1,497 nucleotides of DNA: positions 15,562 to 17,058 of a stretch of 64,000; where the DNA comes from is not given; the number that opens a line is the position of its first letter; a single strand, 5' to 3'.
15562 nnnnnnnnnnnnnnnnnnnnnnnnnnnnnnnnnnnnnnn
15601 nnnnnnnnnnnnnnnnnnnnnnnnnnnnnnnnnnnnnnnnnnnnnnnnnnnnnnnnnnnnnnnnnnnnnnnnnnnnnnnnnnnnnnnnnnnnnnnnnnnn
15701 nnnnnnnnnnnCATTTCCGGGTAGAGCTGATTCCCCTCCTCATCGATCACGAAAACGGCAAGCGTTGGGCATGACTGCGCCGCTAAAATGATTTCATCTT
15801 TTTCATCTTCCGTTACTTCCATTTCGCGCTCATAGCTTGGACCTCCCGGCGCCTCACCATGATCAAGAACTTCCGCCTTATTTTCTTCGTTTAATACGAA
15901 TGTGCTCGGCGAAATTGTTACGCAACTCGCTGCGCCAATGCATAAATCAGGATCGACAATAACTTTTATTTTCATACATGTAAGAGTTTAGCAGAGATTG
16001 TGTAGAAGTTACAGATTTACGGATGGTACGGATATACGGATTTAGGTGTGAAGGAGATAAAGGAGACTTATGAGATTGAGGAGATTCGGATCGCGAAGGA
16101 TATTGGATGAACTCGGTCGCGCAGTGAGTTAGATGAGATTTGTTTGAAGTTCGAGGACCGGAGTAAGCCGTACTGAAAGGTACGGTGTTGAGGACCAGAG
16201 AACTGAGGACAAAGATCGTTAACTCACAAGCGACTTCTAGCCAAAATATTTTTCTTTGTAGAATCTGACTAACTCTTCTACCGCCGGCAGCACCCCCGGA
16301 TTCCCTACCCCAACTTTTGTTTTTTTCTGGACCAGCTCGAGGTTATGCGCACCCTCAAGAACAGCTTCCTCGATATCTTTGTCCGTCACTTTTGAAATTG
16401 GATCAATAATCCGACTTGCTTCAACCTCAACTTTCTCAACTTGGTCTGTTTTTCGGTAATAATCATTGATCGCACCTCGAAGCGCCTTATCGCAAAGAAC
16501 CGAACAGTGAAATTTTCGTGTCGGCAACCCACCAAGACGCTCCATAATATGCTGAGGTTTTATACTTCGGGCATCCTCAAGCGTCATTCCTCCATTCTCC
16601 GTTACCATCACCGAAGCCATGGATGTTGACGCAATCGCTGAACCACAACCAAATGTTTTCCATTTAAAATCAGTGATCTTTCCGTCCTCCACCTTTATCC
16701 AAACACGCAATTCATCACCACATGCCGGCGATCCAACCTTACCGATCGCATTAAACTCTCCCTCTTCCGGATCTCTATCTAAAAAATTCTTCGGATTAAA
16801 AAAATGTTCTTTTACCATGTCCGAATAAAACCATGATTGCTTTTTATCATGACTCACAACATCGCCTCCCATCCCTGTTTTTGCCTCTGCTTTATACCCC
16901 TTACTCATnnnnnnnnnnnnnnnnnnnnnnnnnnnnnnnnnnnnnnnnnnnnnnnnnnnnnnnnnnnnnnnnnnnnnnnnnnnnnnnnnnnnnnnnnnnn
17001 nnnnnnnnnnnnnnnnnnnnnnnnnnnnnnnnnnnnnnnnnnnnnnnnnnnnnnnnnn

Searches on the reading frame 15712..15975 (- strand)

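Call 39: search_protein_families(library=pfam, proteins=[window:15712-15975:-], max_evalue=0.01)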
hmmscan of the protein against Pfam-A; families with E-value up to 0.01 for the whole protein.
window:15712-15975:- (88 aa): 3 families
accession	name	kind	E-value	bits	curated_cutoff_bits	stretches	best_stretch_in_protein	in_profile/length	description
PF13459.11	Fer4_15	-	5.8e-12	46.6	22.4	1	5-75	1-65/66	4Fe-4S single cluster domain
PF13370.11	Fer4_13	-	1.7e-10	41.9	24.5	1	7-73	1-55/58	4Fe-4S single cluster domain of Ferredoxin I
PF06902.16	Fer4_19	-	0.00013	22.4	24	1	2-31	5-34/64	Divergent 4Fe-4S mono-cluster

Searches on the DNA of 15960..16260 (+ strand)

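Call 77: search_dna_similar(query=window:15976-16236:+, collection=plasmids, mode=distant, max_evalue=0.01, max_rows=10)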
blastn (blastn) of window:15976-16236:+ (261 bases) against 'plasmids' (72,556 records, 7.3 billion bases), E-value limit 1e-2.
No match.

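Call 96: build_rna_model(alignment_id=A2, structure=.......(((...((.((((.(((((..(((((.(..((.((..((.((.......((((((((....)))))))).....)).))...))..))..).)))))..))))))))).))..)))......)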
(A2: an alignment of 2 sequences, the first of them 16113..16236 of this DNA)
Model R1 built from alignment A2 (2 sequences, 129 columns); structure: as given.
model positions 129; base pairs 36; branch points 0; effective number of sequences 0.87; information 0.589 bits per position. Calibrated on 0.2 Mb of random sequence (short: E-values are rough).
structure used (alignment columns):
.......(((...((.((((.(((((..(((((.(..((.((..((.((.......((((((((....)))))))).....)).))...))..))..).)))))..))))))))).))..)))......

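Call 97: search_with_rna_model(model_id=R1, sources=[window, L001, L069, L124, L125, L126, L127, L133, L135, L136, L137, L138], max_evalue=10, show_alignments=4)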
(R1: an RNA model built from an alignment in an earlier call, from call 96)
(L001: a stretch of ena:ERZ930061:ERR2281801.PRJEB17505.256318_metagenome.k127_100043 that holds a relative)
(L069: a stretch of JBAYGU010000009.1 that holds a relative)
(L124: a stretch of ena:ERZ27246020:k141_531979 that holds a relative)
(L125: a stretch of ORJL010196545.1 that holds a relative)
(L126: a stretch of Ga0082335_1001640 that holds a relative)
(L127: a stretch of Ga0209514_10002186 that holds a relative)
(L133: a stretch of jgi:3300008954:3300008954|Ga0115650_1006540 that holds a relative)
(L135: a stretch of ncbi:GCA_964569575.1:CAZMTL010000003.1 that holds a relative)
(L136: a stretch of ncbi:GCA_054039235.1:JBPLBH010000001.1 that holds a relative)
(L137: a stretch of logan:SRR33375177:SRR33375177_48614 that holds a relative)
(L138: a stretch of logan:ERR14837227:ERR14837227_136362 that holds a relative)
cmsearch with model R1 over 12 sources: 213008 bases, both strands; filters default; matches with E-value up to 10: 4.
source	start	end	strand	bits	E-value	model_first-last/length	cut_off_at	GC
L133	11420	11548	-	153.5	5e-35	1-129/129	no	0.46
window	16111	16238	+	145.2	5.4e-33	1-129/129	no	0.48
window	3704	3834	+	55.3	6.6e-11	1-129/129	no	0.47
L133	12622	12747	+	16.8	0.18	1-129/129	no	0.39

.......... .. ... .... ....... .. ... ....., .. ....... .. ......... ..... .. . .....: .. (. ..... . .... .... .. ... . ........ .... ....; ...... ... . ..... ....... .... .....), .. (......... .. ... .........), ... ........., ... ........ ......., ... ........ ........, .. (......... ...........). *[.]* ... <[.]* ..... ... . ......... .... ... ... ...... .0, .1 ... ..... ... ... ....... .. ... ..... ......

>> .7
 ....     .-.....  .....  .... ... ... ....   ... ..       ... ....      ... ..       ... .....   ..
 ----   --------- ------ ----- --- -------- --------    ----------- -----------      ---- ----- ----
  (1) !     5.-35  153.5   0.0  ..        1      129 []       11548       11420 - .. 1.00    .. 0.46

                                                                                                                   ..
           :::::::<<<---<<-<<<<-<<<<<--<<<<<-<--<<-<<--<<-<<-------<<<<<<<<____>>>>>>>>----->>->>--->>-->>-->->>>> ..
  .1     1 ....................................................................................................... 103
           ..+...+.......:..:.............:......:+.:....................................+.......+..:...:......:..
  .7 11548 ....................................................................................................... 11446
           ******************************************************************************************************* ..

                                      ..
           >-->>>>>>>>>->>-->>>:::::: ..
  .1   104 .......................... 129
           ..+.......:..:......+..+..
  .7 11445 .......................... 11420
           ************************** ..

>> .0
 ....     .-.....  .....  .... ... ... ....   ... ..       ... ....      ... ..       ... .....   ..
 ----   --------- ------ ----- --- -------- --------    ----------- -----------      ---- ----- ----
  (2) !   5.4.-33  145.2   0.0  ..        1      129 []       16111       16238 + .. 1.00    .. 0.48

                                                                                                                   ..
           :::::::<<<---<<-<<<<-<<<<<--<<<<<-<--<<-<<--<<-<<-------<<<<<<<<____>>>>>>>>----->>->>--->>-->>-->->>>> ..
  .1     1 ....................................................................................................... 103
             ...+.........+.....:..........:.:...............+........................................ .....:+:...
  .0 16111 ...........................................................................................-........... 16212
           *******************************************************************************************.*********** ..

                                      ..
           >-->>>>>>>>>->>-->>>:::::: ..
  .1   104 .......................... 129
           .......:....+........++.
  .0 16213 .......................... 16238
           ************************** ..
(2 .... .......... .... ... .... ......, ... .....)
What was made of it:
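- A weak extra copy in L133 is sense to its neighbours (call 97).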

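Call 98: search_with_rna_model(model_id=R1, sources=[window, L001], max_evalue=10, filters=off)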
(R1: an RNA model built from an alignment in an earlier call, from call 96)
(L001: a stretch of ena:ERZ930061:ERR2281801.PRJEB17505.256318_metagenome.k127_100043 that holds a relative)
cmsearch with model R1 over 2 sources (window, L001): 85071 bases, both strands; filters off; matches with E-value up to 10: 22.
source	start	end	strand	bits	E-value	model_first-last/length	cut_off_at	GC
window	16111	16238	+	145.2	2.2e-33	1-129/129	no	0.48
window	3704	3834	+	55.2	2.6e-11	1-129/129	no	0.47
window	10646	10718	+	13.5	0.45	1-129/129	no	0.47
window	10651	10715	-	11.6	1.4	1-129/129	no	0.45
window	24472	24500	-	11.2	1.7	1-129/129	no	0.59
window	63252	63375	+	10.6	2.3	1-129/129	no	0.42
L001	12766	12889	+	10.6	2.3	1-129/129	no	0.42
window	61868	61890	-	10.6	2.4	57-79/129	no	0.61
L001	11382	11404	-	10.6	2.4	57-79/129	no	0.61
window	686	761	-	9.6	4.3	1-129/129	no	0.36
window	28441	28493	+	9.3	5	1-129/129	no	0.51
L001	18096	18141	+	9.2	5.4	1-129/129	no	0.57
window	4080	4125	+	8.9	6.2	1-129/129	no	0.59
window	31181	31235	+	8.8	6.6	1-129/129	no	0.42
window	37560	37602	-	8.8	6.7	1-129/129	no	0.37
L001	13258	13317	-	8.4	8.2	1-129/129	no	0.28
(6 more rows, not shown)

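Call 99: search_with_rna_model(model_id=R1, sources=[L133, L135, L136, L137, L138, L124], max_evalue=10, filters=off)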
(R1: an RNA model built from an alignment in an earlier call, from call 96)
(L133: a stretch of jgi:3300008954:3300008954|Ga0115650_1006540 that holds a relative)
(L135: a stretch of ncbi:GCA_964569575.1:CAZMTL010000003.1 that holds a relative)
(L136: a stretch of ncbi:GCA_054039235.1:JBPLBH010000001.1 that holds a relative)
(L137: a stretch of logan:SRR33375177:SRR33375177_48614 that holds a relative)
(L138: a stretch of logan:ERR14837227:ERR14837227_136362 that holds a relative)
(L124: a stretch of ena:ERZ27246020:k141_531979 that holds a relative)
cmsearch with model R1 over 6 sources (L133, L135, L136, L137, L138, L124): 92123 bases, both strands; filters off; matches with E-value up to 10: 22.
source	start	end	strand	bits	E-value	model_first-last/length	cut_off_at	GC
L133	11420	11548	-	153.5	2.2e-35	1-129/129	no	0.46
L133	12622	12747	+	16.8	0.076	1-129/129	no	0.39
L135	16468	16569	+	11.1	1.9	1-129/129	no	0.59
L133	3885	3992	+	11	2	1-129/129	no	0.35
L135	6029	6079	-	11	2.1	1-129/129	no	0.49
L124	1521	1566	+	10.9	2.2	1-129/129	no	0.54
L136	934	975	+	10.5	2.7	45-86/129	no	0.31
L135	19518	19591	-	10.4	2.8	1-129/129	no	0.43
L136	20675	20770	+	10.4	2.9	1-129/129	no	0.32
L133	11546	11613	+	10.4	2.9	1-129/129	no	0.5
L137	15736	15802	+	9.6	4.6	1-129/129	no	0.61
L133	11995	12083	+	9.5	4.9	1-129/129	no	0.4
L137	9107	9173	-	9.3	5.4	1-129/129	no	0.61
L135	11726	11792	+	9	6.2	1-129/129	no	0.45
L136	8632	8700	+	9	6.3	1-129/129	no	0.32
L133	17429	17480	-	8.8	7.1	1-129/129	no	0.31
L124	4163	4272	+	8.6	8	1-129/129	no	0.42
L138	4796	4868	-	8.6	8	1-129/129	no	0.32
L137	4464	4504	+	8.4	8.9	1-129/129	no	0.59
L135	2607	2680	+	8.4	8.9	1-129/129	no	0.51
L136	1042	1106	+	8.3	9.4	1-129/129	no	0.34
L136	1392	1510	+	8.3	9.7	1-129/129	no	0.34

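Call 100: search_with_rna_model(model_id=R1, sources=[window, L133], max_evalue=0.000001, make_alignment=true)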
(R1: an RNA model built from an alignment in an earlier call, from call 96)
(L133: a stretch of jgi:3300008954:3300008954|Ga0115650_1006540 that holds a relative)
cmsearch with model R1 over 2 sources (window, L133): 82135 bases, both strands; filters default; matches with E-value up to 0.000001: 3.
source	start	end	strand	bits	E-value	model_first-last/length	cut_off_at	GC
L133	11420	11548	-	153.5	1.9e-35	1-129/129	no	0.46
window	16111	16238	+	145.2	2.1e-33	1-129/129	no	0.48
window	3704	3834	+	55.3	2.5e-11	1-129/129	no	0.47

Alignment A3: 3 matches aligned to the model, 132 columns, each read 5' to 3' on its own strand. Consensus structure (alignment columns), stored with it:
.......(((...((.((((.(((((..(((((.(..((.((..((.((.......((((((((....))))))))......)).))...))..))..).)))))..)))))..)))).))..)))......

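Call 102: search_rna_families(source=window, start=15960, end=16260, threshold=evalue, max_evalue=5)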
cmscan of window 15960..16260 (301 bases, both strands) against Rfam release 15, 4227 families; matches with E-value up to 5: 1.
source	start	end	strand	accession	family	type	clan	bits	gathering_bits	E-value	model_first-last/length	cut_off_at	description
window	15960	15999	+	RF00355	snoR28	Gene; snRNA; snoRNA; CD-box;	-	17.7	45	1.1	39-78/78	5'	Small nucleolar RNA snoR28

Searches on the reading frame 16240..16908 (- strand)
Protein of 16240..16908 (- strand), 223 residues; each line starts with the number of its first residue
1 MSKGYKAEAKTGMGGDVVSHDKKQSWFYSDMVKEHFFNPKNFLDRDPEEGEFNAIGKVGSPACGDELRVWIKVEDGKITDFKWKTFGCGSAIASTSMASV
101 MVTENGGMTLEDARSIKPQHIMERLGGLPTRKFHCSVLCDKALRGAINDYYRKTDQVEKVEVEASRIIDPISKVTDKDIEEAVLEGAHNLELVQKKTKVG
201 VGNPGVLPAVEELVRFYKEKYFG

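Call 39: search_protein_families(library=pfam, proteins=[window:16240-16908:-], max_evalue=0.01)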
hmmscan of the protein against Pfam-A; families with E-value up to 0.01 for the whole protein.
window:16240-16908:- (223 aa): 2 families
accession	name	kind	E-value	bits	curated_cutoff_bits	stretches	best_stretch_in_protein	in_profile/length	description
PF01592.21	NifU_N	-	1.3e-35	122.8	22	1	28-155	2-125/127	NifU-like N terminal domain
PF04324.20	Fer2_BFD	-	0.00032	21.4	26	1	173-202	7-36/50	BFD-like [2Fe-2S] binding domain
